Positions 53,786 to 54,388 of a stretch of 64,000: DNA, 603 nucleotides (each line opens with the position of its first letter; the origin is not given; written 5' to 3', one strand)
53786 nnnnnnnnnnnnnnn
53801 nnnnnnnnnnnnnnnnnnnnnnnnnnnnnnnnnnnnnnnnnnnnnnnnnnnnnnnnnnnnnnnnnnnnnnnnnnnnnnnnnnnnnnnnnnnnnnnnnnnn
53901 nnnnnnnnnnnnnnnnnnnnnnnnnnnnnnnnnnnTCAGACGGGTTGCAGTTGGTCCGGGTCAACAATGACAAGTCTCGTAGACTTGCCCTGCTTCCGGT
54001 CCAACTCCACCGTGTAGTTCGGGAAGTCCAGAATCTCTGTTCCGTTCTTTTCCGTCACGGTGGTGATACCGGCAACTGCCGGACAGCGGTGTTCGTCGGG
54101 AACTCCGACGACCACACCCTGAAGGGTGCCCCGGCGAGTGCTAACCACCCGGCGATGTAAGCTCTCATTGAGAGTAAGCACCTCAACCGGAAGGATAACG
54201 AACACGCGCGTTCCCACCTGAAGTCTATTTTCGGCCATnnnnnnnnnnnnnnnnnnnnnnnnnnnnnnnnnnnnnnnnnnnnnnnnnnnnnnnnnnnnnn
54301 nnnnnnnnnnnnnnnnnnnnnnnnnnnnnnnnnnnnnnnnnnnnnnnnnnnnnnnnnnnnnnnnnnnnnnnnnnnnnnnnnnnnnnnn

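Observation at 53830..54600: GC-rich structured segment with a strongly expressed-looking 100-aa ORF upstream of ssrA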

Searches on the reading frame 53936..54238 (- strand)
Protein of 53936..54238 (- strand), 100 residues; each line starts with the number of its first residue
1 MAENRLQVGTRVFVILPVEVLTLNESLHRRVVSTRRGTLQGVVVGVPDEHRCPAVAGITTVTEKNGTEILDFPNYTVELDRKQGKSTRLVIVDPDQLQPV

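Call 6: search_protein_families(library=pfam, proteins=[window:53936-54238:-], max_evalue=1)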
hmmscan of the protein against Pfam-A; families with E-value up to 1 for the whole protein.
window:53936-54238:- (100 aa): 0 families

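Call 9: find_encoding_contigs(protein=window:53936-54238:-, flank=5000, max_places=10)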
Protein window:53936-54238:- (100 aa): no gene with exactly this product is on record in the collection.

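Call 12: find_homologous_proteins(query=window:53936-54238:-, max_evalue=0.01)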
Query window:53936-54238:- (100 aa): 2 proteins with E <= 0.01 among 20 candidates.
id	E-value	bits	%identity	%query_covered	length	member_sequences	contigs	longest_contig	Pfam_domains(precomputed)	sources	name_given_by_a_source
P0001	7.0e-58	210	100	100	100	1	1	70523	-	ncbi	ncbi:MAG: hypothetical protein WDZ40_03855 [Candidatus Spechtbacterales bacterium]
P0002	1.3e-37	145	71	100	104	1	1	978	-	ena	-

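Call 14: find_encoding_contigs(protein=P0002, flank=5000)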
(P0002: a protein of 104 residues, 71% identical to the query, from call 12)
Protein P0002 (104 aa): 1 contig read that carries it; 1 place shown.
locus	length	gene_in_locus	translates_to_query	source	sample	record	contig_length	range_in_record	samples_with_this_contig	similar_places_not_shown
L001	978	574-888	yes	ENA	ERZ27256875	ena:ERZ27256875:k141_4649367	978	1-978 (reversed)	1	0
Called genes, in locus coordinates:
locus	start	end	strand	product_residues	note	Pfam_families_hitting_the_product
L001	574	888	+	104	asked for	-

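Call 15: find_encoding_contigs(protein=P0001, flank=5000)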
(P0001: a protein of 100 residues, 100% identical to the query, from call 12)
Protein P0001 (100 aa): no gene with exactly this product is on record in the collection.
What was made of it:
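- Tried and rejected: A look-up of the window protein in the contig index found no record (calls 9, 15).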

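Call 27: predict_structure(alignment_id=A3)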
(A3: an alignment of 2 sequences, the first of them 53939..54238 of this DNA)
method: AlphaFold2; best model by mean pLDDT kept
length: 100 residues; sequences in the alignment: 2
mean_pLDDT: 36.9   pTM: 0.26
mean pLDDT of the five models: 36.9, 35.3, 32.3, 31.5, 28.8
residues with pLDDT >= 90: 0; 70-90: 0; 50-70: 2; < 50: 98
segments of 3 or more residues with pLDDT < 50: 1-68, 71-100
pLDDT, mean of each block of 10 residues (from residue 1): 37 35 31 27 37 36 46 43 38 38
secondary structure, 60 per line:
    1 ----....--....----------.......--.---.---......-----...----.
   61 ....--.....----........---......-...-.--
elements in order: E5-8 E11-14 H25-31 E42-47 E60-64 E67-71 E76-80 E87-92
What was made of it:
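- Tried and rejected: AF2 with 2 sequences failed (pLDDT 37, call 27).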

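Call 30: search_protein_representatives(alignment_id=A3)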
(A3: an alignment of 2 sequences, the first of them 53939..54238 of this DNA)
Query: 2 sequences, 104 profile positions. Proteins with E-value up to 0.001 (for the whole library): 4; up to 1e-10: 1; up to 1e-30: 1. The best 4 are listed.
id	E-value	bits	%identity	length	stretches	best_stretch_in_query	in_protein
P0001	1.6e-56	204.6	-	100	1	1-104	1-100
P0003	8.6e-07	44.8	-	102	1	1-85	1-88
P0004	4.0e-04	36.3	-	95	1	26-85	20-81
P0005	8.9e-04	35.1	-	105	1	3-85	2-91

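Call 33: find_homologous_proteins(query=A5, max_evalue=0.01)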
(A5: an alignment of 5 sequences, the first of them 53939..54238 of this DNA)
Query A5 (5 sequences) (100 aa, profile of the alignment): 5 proteins with E <= 0.01 among 3530 candidates.
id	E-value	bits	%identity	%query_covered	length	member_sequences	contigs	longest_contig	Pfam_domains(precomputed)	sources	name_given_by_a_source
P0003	4.7e-39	150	38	80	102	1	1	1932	-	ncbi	-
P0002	5.2e-39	150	71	100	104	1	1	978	-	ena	-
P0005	2.5e-36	141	31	74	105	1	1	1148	-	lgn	-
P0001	1.8e-33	132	100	100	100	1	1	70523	-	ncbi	ncbi:MAG: hypothetical protein WDZ40_03855 [Candidatus Spechtbacterales bacterium]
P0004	1.9e-30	123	42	73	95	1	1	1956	-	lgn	-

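Call 34: find_encoding_contigs(protein=P0003, flank=5000)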
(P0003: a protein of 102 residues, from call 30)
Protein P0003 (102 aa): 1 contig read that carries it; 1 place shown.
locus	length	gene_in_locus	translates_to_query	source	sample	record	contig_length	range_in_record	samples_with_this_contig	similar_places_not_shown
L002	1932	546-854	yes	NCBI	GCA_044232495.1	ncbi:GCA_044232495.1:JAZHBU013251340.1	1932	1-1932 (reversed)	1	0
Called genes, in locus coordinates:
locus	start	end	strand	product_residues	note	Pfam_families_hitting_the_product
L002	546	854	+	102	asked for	-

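Call 35: find_encoding_contigs(protein=P0004, flank=5000)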
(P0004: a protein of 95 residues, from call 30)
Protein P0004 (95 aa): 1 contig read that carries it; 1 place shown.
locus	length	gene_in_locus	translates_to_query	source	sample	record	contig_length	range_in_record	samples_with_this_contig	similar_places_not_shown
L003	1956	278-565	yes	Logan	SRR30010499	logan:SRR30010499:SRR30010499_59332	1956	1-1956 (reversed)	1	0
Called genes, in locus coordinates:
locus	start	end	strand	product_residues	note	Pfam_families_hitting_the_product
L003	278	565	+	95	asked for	-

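Call 36: find_encoding_contigs(protein=P0005, flank=5000)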
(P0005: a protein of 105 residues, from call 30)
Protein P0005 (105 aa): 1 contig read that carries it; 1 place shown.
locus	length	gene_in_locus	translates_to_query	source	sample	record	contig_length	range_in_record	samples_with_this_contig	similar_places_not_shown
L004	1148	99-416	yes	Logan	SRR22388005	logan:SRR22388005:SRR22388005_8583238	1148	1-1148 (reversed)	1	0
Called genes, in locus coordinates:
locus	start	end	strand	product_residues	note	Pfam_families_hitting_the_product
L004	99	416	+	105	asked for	-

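Call 52: search_solved_structures(query=A5, max_evalue=10, show_alignments=2)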
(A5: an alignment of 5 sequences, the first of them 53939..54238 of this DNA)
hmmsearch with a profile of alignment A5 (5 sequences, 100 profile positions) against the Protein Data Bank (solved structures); distinct sequences matched with E-value up to 10: 0.

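Call 53: search_protein_families(library=pfam, alignment_id=A5, max_evalue=10)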
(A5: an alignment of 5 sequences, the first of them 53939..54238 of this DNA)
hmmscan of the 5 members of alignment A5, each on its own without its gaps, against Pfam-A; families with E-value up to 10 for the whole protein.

A. member 1, window:53939-54238:- (100 aa): 0 families

B. families by the number of members that match (of 5 scanned): 4 families
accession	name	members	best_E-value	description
PF23614.1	DUF7141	2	0.012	Domain of unknown function (DUF7141)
PF02736.25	Myosin_N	1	0.049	Myosin N-terminal SH3-like domain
PF07330.17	DUF1467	1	0.11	Protein of unknown function (DUF1467)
PF18129.7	SH3_12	1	0.16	Xrn1 SH3-like domain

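Call 54: search_protein_families(library=phrogs, alignment_id=A5, max_evalue=1)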
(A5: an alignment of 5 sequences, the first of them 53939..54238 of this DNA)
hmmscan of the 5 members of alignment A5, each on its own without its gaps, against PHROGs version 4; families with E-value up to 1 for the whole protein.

A. member 1, window:53939-54238:- (100 aa): 0 families

B. families by the number of members that match (of 5 scanned): 3 families
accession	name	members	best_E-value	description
phrog_25458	-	1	0.22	-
phrog_24393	-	1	0.22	-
phrog_1798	-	1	0.31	-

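Call 55: search_protein_families(library=ncbifam, alignment_id=A5, max_evalue=1)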
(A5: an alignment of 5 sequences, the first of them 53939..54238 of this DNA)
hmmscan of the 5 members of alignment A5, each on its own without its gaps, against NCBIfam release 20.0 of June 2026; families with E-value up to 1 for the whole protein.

A. member 1, window:53939-54238:- (100 aa): 1 family
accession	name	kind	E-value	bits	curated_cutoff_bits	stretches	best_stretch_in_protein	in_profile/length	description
NF010518.0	PRK13922.13-3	equivalog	0.045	12.9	385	1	14-58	123-171/295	rod shape-determining protein MreC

B. families by the number of members that match (of 5 scanned): 3 families
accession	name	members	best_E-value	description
NF041267.1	relax_RlxS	1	0.003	relaxase/mobilization nuclease RlxS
NF010518.0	PRK13922.13-3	1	0.045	rod shape-determining protein MreC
NF038072.1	IcmL_DotI_only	1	0.12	type IVB secretion system apparatus protein IcmL/DotI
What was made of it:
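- On ssrA-targeting integrative island: It has no Pfam, NCBIfam or PHROG hit (calls 6, 53-55).
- Closest known: smpB-ssrA gene pair. Different: There is no SmpB domain (Pfam and NCBIfam, calls 6, 53, 55).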

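Call 58: predict_structure(alignment_id=A5)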
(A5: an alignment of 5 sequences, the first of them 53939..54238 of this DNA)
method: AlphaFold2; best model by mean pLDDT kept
length: 100 residues; sequences in the alignment: 5
mean_pLDDT: 64.2   pTM: 0.59
mean pLDDT of the five models: 64.2, 62.7, 60.9, 58.5, 34.4
residues with pLDDT >= 90: 0; 70-90: 45; 50-70: 29; < 50: 26
segments of 3 or more residues with pLDDT < 50: 1-3, 49-63, 67-71
pLDDT, mean of each block of 10 residues (from residue 1): 65 80 55 64 69 41 50 72 66 80
secondary structure, 60 per line:
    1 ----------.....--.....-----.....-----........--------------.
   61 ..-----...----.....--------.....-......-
elements in order: E11-15 E18-22 E28-32 E38-45 E60-62 E68-70 E75-79 E88-92 E97-99
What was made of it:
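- AF2 with a 5-sequence alignment gives an all-beta model (pLDDT 64, pTM 0.59; call 58).
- Tried and rejected: With 5 sequences it was moderate (call 58).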

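Call 61: fold_search(model_id=the predicted structure, library=pdb)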
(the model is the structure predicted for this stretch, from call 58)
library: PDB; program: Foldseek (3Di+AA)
matches with E <= 10: 611; with E <= 0.001: 0
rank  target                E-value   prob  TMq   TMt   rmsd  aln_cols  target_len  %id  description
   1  3fyf_A                1.0e-01  0.77  0.37  0.27  11.6       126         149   13  Crystal structure of uncharacterized protein bvu_3222 from bacteroides vulgatus (released 2009-02-10)
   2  2pu9_B                1.5e-01  0.99  0.46  0.59   6.0        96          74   19  Crystal srtucture of the binary complex between ferredoxin: thioredoxin reductase and thioredoxin f (released 2007-07-10)
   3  1dj7_B                2.0e-01  0.98  0.47  0.60   5.8        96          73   19  CRYSTAL STRUCTURE OF FERREDOXIN THIOREDOXIN REDUCTASE (released 2000-02-14)
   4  3fyf_B                2.6e-01  0.47  0.36  0.25  13.1       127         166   13  Crystal structure of uncharacterized protein bvu_3222 from bacteroides vulgatus (released 2009-02-10)
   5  4gdz                  2.7e-01  0.41  0.33  0.25  12.7       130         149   14  Crystal structure of a DUF4251 family protein (BACEGG_02002) from Bacteroides eggerthii DSM 20697 at 1.95 A resolution (released 2012-08-22)
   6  2pvd_B                3.6e-01  0.95  0.47  0.60   5.8        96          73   18  Crystal srtucture of the reduced ferredoxin:thioredoxin reductase (released 2007-07-10)
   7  4pko_O                3.6e-01  0.13  0.21  0.22  13.4       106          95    9  Crystal structure of the Football-shaped GroEL-GroES2-(ADPBeFx)14 complex (released 2014-08-20)
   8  8pkh_DX               3.9e-01  0.07  0.14  0.12  15.6       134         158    9  Borrelia bacteriophage BB1 procapsid, fivefold-symmetrized outer shell (released 2023-07-12)
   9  5wdt_z                4.2e-01  0.09  0.20  0.07  12.5       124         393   10  70S ribosome-EF-Tu H84A complex with GppNHp (released 2018-04-25)
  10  8pkh_DI               4.6e-01  0.07  0.15  0.12  16.2       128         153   10  Borrelia bacteriophage BB1 procapsid, fivefold-symmetrized outer shell (released 2023-07-12)
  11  8a98_S                5.4e-01  0.91  0.44  0.30   8.3       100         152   11  CRYO-EM STRUCTURE OF LEISHMANIA MAJOR 80S RIBOSOME : snoRNA MUTANT (released 2023-10-11)
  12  9jns_P                5.4e-01  0.25  0.30  0.28   9.7       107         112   10  50S precursor - Erm complex (C-II) (released 2025-10-29)
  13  1wbc                  5.4e-01  0.08  0.18  0.12  13.2       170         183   17  CRYSTALLIZATION AND PRELIMINARY X-RAY STUDIES OF PSOPHOCARPIN B1, A CHYMOTRYPSIN INHIBITOR FROM WINGED BEAN SEEDS (released 1996-04-03)
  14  8i9p_LT               5.7e-01  0.72  0.39  0.32   8.7        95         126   14  Cryo-EM structure of a Chaetomium thermophilum pre-60S ribosomal subunit - State Mak16 (released 2023-05-17)
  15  3upu_A                6.0e-01  0.28  0.34  0.11   7.7       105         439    7  Crystal structure of the T4 Phage SF1B Helicase Dda (released 2012-06-20)
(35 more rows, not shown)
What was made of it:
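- Tried and rejected: Foldseek against PDB gave a best E of 0.1 (call 61).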

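Call 90: search_dna_similar(query=window:53939-54238:-, collection=phages, mode=protein, max_evalue=1, max_rows=5)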
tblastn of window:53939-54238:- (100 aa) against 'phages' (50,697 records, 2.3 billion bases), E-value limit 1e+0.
No match.

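Call 91: search_dna_similar(query=window:53939-54238:-, collection=plasmids, mode=protein, max_evalue=1, max_rows=5)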
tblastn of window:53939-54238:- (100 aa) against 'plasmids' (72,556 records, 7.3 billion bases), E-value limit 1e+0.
Records with a match: 1; places in all: 1; records where one place covers at least 80% of the query: 0.
Best place of each record, by identity: <60% 1.
By first word of the organism name: Rhizobium 1.
By predicted mobility (MOB-suite, as given by PLSDB): non-mobilizable 1.
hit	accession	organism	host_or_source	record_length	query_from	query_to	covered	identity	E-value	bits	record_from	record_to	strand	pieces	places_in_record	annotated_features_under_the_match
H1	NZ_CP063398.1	Rhizobium sp. SL42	Amphicarpaea bracteata,Whole ...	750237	15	54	40%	47.5%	6e-1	35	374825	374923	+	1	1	none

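Call 93: find_related_loci(query=A5, collection=viral_contigs, flank=3000)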
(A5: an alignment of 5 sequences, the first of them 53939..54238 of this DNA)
Query A5 (100 aa) in viral_contigs; peptide patterns used: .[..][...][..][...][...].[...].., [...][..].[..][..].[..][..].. (x = any residue, [..] = any of these).
29 stretches matched a pattern, but none encodes a relative of the query by tblastn (E <= 1e-3).
